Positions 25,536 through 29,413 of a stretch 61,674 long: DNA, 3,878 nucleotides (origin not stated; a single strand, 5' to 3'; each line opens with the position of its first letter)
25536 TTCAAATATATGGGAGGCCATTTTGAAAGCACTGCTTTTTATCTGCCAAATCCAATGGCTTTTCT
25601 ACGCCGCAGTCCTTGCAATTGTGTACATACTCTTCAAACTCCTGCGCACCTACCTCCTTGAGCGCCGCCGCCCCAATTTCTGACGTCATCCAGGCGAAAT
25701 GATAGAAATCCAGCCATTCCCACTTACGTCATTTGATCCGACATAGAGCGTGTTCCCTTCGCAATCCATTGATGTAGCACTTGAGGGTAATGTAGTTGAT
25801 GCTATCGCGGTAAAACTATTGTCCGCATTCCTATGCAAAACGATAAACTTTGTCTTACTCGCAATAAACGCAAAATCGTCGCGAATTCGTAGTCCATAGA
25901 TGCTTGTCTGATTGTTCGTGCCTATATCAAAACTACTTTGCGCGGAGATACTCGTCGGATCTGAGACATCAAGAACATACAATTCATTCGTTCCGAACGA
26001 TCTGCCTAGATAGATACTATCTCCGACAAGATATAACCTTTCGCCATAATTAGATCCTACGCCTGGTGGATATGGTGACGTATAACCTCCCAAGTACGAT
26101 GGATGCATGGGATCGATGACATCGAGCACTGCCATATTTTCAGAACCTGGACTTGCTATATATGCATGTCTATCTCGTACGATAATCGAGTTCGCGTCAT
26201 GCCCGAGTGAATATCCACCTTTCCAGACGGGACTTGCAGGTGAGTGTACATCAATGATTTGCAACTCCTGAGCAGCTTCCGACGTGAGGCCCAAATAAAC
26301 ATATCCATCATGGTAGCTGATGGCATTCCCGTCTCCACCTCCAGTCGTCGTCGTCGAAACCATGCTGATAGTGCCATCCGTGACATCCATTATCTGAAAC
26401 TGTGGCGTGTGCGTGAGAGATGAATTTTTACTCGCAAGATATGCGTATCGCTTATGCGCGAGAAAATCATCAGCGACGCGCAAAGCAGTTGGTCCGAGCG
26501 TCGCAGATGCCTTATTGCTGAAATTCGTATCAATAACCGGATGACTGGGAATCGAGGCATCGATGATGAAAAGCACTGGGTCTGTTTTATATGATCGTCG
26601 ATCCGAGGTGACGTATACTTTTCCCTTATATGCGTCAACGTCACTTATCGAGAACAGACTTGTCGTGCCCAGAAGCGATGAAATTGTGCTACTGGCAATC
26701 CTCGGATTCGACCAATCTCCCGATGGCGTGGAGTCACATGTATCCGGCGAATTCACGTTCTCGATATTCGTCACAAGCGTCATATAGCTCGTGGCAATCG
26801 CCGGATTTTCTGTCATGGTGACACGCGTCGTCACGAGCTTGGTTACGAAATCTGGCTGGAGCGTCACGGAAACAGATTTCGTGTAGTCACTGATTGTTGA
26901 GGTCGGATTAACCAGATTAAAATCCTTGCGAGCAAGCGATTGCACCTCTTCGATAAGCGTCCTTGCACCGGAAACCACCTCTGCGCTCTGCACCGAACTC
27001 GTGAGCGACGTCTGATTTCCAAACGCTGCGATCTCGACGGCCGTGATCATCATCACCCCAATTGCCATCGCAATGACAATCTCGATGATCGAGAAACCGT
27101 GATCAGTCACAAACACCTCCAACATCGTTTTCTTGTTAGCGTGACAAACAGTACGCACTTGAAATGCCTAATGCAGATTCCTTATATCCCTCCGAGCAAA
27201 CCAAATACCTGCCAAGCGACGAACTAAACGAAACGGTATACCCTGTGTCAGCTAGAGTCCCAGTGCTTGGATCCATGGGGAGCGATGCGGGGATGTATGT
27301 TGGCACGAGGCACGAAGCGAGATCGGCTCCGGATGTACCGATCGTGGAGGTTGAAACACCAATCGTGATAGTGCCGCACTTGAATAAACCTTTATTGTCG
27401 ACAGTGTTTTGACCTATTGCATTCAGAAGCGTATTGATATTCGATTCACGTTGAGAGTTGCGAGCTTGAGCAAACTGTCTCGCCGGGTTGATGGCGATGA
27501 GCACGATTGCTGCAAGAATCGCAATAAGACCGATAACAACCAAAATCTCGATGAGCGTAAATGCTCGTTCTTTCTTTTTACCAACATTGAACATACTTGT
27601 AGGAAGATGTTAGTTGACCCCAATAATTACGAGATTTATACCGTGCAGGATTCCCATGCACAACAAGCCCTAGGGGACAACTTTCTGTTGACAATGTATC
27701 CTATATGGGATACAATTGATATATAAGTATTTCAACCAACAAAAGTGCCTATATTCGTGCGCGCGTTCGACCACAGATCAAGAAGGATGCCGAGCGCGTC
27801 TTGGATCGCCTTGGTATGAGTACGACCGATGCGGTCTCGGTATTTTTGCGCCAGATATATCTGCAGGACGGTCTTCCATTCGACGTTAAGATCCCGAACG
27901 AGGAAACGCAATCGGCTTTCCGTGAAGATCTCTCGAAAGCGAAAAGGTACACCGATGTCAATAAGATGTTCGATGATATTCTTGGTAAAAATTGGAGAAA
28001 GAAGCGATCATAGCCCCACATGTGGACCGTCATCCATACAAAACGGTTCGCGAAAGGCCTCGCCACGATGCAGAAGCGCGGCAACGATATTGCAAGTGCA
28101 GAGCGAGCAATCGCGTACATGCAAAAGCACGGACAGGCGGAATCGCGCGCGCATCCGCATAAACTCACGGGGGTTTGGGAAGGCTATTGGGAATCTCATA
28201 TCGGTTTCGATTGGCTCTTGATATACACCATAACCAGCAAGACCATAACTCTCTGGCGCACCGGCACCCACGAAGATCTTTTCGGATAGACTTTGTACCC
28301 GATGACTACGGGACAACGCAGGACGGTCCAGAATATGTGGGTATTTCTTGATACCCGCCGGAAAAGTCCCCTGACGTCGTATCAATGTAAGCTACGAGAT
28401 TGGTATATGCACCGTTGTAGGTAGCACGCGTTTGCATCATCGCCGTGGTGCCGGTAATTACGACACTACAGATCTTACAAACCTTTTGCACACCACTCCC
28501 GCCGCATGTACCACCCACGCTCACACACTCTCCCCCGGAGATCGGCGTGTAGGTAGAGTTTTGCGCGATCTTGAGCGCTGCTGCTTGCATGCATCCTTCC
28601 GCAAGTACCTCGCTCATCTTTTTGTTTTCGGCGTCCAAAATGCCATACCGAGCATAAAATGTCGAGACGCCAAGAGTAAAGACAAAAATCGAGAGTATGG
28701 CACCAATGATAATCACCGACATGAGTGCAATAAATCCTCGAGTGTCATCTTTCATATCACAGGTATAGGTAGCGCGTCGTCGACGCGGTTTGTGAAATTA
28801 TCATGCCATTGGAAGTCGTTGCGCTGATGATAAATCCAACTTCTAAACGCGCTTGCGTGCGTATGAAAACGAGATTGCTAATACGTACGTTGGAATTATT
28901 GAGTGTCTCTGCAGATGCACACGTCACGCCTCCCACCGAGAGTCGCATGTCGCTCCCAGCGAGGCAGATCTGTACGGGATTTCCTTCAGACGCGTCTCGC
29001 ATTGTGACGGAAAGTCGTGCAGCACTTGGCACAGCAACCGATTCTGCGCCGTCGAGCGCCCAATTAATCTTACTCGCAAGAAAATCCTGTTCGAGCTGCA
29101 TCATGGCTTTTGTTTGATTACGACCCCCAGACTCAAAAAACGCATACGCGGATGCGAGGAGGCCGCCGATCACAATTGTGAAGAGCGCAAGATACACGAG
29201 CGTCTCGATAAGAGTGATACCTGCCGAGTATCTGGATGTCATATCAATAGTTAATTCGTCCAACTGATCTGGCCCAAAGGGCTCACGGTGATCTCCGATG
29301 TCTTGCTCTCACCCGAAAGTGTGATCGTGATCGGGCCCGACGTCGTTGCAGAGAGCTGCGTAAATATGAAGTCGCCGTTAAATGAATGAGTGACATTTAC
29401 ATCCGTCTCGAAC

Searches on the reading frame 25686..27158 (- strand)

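Call 38: search_protein_families(library=pfam, proteins=[window:25686-27158:-], max_evalue=0.001)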
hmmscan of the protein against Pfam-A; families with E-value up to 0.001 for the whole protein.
window:25686-27158:- (490 aa): 2 families
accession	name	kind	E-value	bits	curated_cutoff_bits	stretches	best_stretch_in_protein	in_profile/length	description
PF08309.17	LVIVD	-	1.6e-08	34.2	20.2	0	389-411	19-41/42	LVIVD repeat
PF07963.17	N_methyl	-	0.00071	19.5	21.2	0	20-41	5-26/27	Prokaryotic N-terminal methylation motif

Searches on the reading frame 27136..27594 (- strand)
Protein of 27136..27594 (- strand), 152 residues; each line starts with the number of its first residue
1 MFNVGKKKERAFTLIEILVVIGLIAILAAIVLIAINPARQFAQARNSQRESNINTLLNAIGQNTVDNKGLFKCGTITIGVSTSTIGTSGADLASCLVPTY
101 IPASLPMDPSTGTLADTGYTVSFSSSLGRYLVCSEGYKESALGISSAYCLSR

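Call 38: search_protein_families(library=pfam, proteins=[window:27136-27594:-], max_evalue=0.001)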
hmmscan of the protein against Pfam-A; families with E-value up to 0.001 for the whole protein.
window:27136-27594:- (152 aa): 1 family
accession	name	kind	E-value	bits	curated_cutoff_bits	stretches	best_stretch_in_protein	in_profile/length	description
PF07963.17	N_methyl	-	6.5e-08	32.3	21.2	1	6-32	1-27/27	Prokaryotic N-terminal methylation motif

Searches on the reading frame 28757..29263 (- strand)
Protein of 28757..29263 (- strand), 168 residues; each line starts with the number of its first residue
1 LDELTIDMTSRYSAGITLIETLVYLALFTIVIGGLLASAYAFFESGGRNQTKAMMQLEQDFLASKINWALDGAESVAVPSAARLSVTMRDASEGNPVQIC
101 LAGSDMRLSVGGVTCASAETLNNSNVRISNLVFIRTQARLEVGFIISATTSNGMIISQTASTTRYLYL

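Call 38: search_protein_families(library=pfam, proteins=[window:28757-29263:-], max_evalue=0.001)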
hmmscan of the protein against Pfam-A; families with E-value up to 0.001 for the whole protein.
window:28757-29263:- (168 aa): 1 family
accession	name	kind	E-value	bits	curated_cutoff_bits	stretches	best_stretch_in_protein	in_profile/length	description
PF07963.17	N_methyl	-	3e-05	23.8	21.2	1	11-36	2-27/27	Prokaryotic N-terminal methylation motif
